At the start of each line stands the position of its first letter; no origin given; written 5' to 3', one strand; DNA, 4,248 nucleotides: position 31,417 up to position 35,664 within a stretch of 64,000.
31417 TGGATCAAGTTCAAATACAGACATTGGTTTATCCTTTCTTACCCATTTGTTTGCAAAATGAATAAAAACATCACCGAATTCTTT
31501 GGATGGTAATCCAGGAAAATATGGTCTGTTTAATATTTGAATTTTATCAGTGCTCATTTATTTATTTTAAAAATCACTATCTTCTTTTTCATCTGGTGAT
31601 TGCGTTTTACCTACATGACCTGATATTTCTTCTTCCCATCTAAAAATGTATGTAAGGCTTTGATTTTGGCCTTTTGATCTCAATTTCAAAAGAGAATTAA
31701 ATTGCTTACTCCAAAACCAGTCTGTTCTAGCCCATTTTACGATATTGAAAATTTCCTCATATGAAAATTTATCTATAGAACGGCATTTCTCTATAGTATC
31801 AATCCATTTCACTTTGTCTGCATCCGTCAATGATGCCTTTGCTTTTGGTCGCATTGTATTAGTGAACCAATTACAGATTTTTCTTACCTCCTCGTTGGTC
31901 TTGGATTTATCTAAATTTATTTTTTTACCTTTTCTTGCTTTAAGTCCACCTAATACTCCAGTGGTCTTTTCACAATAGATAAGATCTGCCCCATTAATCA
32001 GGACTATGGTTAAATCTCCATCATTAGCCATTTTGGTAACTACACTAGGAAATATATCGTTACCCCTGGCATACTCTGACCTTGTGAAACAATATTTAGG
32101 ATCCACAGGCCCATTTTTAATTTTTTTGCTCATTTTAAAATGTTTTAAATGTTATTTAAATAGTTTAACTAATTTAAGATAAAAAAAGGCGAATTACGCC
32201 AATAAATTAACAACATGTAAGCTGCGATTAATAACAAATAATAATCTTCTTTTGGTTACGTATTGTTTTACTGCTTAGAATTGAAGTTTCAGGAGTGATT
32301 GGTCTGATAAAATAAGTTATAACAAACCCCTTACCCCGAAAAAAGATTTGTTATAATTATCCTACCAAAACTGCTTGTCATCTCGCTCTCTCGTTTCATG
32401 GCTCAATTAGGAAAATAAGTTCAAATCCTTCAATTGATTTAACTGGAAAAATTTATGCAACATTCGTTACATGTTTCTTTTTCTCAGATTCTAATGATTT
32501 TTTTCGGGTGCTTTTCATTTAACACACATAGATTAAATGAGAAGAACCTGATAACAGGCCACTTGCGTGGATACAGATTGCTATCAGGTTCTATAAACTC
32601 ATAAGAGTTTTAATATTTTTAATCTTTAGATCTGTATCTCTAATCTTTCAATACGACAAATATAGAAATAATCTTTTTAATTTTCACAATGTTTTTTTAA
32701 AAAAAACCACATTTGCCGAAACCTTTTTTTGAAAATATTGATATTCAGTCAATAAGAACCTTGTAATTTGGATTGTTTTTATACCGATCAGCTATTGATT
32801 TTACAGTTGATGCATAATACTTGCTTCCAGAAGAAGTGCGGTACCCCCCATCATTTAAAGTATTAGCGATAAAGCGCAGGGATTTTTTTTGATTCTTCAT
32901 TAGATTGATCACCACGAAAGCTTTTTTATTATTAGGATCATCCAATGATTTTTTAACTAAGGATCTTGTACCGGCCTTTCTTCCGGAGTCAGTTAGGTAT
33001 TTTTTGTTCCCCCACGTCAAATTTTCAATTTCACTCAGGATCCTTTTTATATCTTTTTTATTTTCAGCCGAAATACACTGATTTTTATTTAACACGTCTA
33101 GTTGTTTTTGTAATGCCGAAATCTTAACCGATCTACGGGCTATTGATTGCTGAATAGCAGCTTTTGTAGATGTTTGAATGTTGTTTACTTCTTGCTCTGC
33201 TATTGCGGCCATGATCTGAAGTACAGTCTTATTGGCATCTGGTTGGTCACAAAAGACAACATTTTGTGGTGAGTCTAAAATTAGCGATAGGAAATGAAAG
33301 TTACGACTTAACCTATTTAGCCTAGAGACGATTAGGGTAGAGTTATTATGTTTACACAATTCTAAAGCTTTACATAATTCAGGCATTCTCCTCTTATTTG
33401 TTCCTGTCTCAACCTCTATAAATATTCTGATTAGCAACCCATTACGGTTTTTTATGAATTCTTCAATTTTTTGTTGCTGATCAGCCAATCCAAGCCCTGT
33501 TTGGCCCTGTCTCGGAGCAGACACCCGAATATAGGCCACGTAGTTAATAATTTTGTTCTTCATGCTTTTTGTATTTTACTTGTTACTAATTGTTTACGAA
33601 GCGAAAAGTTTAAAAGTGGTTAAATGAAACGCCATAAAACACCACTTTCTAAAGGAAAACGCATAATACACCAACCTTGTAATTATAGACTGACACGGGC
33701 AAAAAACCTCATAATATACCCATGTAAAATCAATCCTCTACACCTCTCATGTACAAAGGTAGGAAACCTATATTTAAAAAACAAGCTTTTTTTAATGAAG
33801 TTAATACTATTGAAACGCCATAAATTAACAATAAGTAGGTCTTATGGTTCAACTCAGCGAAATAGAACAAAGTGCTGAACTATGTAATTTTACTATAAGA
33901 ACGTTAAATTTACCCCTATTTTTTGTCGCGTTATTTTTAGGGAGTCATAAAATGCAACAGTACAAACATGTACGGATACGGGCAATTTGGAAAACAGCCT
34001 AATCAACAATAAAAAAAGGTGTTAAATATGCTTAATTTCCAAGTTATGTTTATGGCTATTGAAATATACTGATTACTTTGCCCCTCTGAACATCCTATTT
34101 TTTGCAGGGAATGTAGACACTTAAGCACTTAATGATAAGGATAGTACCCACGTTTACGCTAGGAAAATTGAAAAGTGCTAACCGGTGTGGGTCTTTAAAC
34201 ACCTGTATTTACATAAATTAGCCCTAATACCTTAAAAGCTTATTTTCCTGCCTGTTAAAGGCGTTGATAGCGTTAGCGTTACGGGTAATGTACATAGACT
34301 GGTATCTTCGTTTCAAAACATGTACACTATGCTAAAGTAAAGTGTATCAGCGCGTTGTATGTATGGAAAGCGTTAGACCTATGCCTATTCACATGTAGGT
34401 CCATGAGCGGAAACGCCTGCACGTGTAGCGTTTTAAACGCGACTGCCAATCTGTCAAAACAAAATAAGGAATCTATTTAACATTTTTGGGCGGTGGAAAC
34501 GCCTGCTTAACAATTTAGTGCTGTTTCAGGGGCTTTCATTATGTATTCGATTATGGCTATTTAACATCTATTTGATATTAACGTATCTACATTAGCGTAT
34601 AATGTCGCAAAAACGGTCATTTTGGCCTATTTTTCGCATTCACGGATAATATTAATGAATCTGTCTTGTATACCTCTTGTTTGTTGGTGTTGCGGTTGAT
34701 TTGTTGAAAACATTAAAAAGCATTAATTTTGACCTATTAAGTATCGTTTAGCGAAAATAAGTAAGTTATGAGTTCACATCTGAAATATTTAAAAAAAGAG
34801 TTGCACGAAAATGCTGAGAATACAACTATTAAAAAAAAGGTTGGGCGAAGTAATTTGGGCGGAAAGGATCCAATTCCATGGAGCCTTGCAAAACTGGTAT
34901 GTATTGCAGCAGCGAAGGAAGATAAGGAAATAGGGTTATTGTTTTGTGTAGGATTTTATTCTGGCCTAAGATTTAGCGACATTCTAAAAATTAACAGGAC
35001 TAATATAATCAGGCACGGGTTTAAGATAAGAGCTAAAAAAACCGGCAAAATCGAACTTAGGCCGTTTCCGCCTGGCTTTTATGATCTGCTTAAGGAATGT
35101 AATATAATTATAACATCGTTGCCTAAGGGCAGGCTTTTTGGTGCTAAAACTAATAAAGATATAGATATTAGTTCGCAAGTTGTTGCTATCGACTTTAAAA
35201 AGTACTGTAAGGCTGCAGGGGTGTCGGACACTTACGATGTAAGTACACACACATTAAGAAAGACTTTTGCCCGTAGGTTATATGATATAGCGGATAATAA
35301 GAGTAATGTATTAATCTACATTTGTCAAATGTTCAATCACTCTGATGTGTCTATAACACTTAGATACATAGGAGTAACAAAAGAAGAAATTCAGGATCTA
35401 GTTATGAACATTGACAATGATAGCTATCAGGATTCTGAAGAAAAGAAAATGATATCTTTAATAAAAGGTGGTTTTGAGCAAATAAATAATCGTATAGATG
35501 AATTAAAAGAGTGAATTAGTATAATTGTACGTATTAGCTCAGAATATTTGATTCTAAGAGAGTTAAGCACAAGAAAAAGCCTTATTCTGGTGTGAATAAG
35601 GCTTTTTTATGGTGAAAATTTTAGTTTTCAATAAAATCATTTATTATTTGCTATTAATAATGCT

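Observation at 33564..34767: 1.2-kb ORF-free, repeat-laden spacer between divergent serine and tyrosine recombinase genes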

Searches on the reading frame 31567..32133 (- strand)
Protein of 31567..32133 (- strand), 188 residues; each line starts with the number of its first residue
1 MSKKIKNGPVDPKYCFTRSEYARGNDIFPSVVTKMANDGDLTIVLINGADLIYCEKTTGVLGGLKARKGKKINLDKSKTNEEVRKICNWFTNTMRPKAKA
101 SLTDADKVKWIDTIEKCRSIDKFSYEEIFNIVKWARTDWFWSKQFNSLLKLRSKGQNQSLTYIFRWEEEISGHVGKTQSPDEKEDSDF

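Call 6: search_protein_families(library=pfam, proteins=[window:31567-32133:-], max_evalue=0.01)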
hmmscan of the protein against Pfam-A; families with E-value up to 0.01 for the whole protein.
window:31567-32133:- (188 aa): 0 families

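Call 32: search_protein_families(library=phrogs, proteins=[window:31567-32133:-], max_evalue=0.001)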
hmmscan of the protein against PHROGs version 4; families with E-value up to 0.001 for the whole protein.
window:31567-32133:- (188 aa): 5 families
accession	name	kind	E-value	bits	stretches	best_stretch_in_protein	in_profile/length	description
phrog_2514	-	DNA, RNA and nucleotide metabolism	4.4e-10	40.3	1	76-155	157-235/270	DnaD-like helicase loader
phrog_277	-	DNA, RNA and nucleotide metabolism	2.5e-06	28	1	79-155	206-281/318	replication initiation O-like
phrog_2357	-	unknown function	1.2e-05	26.2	1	105-159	40-94/124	-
phrog_22834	-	unknown function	0.00026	21.4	1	82-156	158-230/310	-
phrog_4880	-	DNA, RNA and nucleotide metabolism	0.0008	19.9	0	102-154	200-252/304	replisome organizer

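Call 84: search_protein_families(library=ncbifam, proteins=[window:31567-32133:-], max_evalue=0.01)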
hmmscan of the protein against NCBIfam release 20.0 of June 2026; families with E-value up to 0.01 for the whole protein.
window:31567-32133:- (188 aa): 0 families

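Call 116: search_protein_families(library=padloc, proteins=[window:31567-32133:-], max_evalue=0.01)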
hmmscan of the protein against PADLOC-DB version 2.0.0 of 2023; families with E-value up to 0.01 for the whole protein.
window:31567-32133:- (188 aa): 0 families

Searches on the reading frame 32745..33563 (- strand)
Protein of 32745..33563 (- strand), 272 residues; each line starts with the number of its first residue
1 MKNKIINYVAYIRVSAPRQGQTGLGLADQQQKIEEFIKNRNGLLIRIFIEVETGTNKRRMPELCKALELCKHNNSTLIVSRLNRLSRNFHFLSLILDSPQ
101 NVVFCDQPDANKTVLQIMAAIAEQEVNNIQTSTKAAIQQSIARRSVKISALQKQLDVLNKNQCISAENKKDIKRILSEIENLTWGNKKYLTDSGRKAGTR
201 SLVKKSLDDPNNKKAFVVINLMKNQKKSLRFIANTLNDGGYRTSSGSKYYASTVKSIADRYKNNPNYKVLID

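Call 6: search_protein_families(library=pfam, proteins=[window:32745-33563:-], max_evalue=0.01)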
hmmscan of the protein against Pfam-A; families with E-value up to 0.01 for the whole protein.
window:32745-33563:- (272 aa): 2 families
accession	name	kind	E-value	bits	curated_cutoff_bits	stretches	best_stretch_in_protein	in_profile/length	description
PF00239.26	Resolvase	-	5.2e-19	69.2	23.3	1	9-142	2-141/145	Resolvase, N terminal domain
PF07508.19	Recombinase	-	0.0015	19.2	21.1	1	222-258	13-49/102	Recombinase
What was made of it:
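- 32745..33563 (-): Serine recombinase, 272 aa: catalytic domain with YIRVS motif, long helix E, then a C-terminal helical domain. PF00239 E=5e-19; PF07508 weak (call 6).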

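Call 14: find_related_loci(query=window:32745-33563:-, collection=viral_contigs, flank=6000)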
Query window:32745-33563:- (272 aa) in viral_contigs; peptide patterns used: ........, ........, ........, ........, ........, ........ (x = any residue, [..] = any of these).
31 stretches matched a pattern; 1 encode a relative of the query (tblastn E <= 1e-3); 1 distinct loci.
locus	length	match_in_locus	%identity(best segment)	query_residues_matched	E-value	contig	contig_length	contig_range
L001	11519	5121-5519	35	2-137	1e-21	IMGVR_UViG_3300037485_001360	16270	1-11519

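Call 16: find_encoding_contigs(protein=window:32745-33563:-, flank=6000, max_places=8)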
Protein window:32745-33563:- (272 aa): no gene with exactly this product is on record in the collection.

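Call 18: find_homologous_proteins(query=window:32745-33563:-)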
Query window:32745-33563:- (272 aa): 4 proteins with E <= 0.001 among 730 candidates.
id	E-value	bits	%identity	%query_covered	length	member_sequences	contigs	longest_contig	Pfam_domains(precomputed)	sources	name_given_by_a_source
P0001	2.3e-170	582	100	100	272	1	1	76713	PF00239.27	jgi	-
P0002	1.6e-28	118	45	52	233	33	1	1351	PF00239.27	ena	-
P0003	9.5e-19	86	49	33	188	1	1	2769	PF00239.27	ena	-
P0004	2.0e-11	62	27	92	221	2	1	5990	PF07508.20,PF00239.27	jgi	jgi:DNA invertase Pin-like site-specific DNA recombinase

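Call 32: search_protein_families(library=phrogs, proteins=[window:32745-33563:-], max_evalue=0.001)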
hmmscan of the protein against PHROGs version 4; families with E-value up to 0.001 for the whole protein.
window:32745-33563:- (272 aa): 2 families
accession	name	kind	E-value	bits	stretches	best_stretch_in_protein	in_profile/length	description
phrog_125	-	DNA, RNA and nucleotide metabolism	5.3e-22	79.6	1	3-215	17-168/254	DNA invertase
phrog_95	-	integration and excision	4.6e-18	66.1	1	2-143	84-236/651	integrase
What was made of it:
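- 32745..33563 (-): PHROG 'DNA invertase' (call 32).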

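Call 69: find_encoding_contigs(protein=P0004, flank=4000, max_places=3)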
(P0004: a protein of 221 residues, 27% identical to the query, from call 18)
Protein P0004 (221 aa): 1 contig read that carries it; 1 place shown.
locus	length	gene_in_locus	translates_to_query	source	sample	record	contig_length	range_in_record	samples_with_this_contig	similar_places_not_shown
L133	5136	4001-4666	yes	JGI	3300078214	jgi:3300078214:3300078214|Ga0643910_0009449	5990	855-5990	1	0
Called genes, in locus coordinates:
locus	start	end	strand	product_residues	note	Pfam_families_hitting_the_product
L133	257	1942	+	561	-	PF13585:CHU_C (faint)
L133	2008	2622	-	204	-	-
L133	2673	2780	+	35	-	-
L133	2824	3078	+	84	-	-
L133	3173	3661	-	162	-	PF19220:Rod_CreS (weak)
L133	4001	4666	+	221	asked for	PF00239:Resolvase, PF07508:Recombinase (weak)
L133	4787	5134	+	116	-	?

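Call 83: search_solved_structures(query=window:32745-33563:-, max_evalue=0.01)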
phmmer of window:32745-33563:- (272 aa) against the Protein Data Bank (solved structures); distinct sequences matched with E-value up to 0.01: 1.
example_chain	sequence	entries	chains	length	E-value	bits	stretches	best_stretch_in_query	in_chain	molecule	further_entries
3g13_A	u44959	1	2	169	0.002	20.7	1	6-143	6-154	Putative conjugative transposon recombinase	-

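Call 84: search_protein_families(library=ncbifam, proteins=[window:32745-33563:-], max_evalue=0.01)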
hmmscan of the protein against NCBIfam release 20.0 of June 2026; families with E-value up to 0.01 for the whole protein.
window:32745-33563:- (272 aa): 4 families
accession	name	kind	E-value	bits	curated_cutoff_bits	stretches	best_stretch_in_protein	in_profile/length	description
NF047343.1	SCCmet_CcrB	equivalog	1.1e-06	27.6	900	1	9-132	10-143/542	cassette chromosome recombinase CcrB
NF009949.0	PRK13413.1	equivalog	9e-06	25.5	272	1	9-156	3-150/203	master DNA invertase Mpi family serine-type recombinase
NF047347.1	SCCmet_CcrC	equivalog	2.2e-05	23.1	900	0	1-90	1-90/558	cassette chromosome recombinase CcrC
NF033518.0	transpos_IS607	equivalog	0.00015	21.3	110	1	7-97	55-143/187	IS607 family transposase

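Call 116: search_protein_families(library=padloc, proteins=[window:32745-33563:-], max_evalue=0.01)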
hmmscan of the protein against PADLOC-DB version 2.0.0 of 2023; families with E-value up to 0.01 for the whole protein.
window:32745-33563:- (272 aa): 1 family
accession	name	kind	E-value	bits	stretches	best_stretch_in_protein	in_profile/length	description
PDLC04046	PD-T4-6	-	0.0074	13.5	0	108-186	233-311/427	-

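Call 125: predict_structure(alignment_id=A6)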
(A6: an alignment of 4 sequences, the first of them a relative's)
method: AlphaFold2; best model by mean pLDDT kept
length: 272 residues; sequences in the alignment: 4
mean_pLDDT: 68.2   pTM: 0.46
mean pLDDT of the five models: 68.2, 63.6, 60.3, 59.6, 58.3
residues with pLDDT >= 90: 19; 70-90: 128; 50-70: 83; < 50: 42
segments of 3 or more residues with pLDDT < 50: 18-23, 54-58, 183-208, 270-272
pLDDT, mean of each block of 10 residues (from residue 1): 76 65 65 87 88 53 88 90 73 81 84 68 57 57 71 75 75 66 39 29 39 66 75 76 72 75 57 47
secondary structure, 60 per line:
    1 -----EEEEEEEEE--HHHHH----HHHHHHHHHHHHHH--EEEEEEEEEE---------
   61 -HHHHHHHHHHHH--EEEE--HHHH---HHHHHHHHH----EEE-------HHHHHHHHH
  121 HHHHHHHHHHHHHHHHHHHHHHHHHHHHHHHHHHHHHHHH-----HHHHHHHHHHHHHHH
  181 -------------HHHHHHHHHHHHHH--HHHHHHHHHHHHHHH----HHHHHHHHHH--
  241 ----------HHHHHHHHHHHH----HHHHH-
elements in order: E6-14 H17-21 H26-39 E42-51 H62-73 E76-79 H82-85 H89-97 E102-104 H112-160 H166-180 H194-207 H210-224 H229-238 H251-262 H267-271
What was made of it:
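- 32745..33563 (-): AlphaFold model: alpha/beta domain, helix 112-160, C-terminal helices 210-262 (call 125).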

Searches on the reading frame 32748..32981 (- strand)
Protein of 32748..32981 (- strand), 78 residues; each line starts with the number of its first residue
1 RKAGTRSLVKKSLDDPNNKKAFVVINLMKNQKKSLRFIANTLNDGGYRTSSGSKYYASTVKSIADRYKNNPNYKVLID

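Call 110: find_homologous_proteins(query=window:32748-32981:-, max_evalue=0.01)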
Query window:32748-32981:-: no candidate shares three 5-residue words with the query. No homologue found.
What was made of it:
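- Tried and rejected: The third protein search, with the 78-aa C-terminal domain, returned nothing (call 110).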

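Call 111: search_protein_families(library=pfam, proteins=[window:32748-32981:-], max_evalue=1)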
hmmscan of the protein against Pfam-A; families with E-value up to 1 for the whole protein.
window:32748-32981:- (78 aa): 1 family
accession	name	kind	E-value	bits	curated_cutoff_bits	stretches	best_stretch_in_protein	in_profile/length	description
PF07508.19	Recombinase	-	0.00036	21.2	21.1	1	28-64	13-49/102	Recombinase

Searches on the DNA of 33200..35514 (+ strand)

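Call 5: search_rna_families(source=window, start=33200, end=35000, threshold=evalue, max_evalue=10, show_alignments=3)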
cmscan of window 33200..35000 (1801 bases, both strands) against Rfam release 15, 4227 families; matches with E-value up to 10: 1.
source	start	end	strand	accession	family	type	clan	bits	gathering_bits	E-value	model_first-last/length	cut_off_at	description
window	34810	34853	+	RF01478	rli47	Gene; sRNA;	-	12.1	200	2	1-508/508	no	Listeria sRNA rli47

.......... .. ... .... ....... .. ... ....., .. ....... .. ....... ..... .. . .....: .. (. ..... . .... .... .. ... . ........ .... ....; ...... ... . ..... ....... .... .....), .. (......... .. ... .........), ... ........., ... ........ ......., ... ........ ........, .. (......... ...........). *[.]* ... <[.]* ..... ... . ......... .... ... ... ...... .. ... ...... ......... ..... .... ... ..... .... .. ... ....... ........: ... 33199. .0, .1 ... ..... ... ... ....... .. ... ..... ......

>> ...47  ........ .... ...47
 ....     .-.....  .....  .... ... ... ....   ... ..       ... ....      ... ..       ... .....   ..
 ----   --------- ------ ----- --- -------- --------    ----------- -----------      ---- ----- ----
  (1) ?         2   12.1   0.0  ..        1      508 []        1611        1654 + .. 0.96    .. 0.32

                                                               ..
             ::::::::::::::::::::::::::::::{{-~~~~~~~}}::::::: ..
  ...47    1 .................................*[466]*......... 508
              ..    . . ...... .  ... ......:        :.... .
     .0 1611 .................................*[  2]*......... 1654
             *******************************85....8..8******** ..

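Call 7: search_dna_similar(query=window:33400-34900:+, collection=phages, mode=distant, max_evalue=0.001)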
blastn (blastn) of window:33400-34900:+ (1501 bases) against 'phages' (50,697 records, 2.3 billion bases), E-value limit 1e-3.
No match.
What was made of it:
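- Tried and rejected: DNA similarity to 50,697 GenBank phage records: none (call 7).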

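Call 88: search_rna_families(sources=[L002, L003, L006], threshold=gathering)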
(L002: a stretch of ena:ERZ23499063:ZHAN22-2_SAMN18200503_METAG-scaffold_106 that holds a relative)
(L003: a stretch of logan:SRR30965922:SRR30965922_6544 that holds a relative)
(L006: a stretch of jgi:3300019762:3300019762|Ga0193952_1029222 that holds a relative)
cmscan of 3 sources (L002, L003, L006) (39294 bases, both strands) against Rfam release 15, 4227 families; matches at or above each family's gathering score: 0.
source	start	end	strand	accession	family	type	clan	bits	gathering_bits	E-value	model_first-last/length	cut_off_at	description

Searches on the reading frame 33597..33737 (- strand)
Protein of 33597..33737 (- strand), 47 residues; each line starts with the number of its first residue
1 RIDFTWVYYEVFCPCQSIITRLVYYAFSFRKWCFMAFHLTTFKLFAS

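Call 58: search_protein_families(library=phrogs, proteins=[window:33597-33737:-], max_evalue=1)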
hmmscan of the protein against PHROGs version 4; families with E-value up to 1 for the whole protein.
seq(47 aa): 0 families

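Call 59: search_protein_families(library=pfam, proteins=[window:33597-33737:-], max_evalue=1)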
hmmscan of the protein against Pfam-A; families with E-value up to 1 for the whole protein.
seq(47 aa): 0 families

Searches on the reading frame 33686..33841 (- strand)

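Call 58: search_protein_families(library=phrogs, proteins=[window:33686-33841:-], max_evalue=1)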
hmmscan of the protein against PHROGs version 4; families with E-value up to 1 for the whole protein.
seq(52 aa): 1 family
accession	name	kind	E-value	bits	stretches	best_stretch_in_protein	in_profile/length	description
phrog_14179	-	moron, auxiliary metabolic gene and host takeover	0.29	11.8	1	6-41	122-155/187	glycosyltransferase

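Call 59: search_protein_families(library=pfam, proteins=[window:33686-33841:-], max_evalue=1)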
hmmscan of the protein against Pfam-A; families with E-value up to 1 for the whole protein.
seq(52 aa): 0 families

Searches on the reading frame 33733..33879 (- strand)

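Call 58: search_protein_families(library=phrogs, proteins=[window:33733-33879:-], max_evalue=1)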
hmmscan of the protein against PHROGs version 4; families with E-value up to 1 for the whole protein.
seq(49 aa): 2 families
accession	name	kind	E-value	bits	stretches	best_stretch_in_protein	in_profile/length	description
phrog_21863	-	unknown function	0.033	15.5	1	6-35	19-48/59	-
phrog_33028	-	unknown function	0.042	15.1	1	3-47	23-65/66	-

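Call 59: search_protein_families(library=pfam, proteins=[window:33733-33879:-], max_evalue=1)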
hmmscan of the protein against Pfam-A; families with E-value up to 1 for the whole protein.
seq(49 aa): 0 families
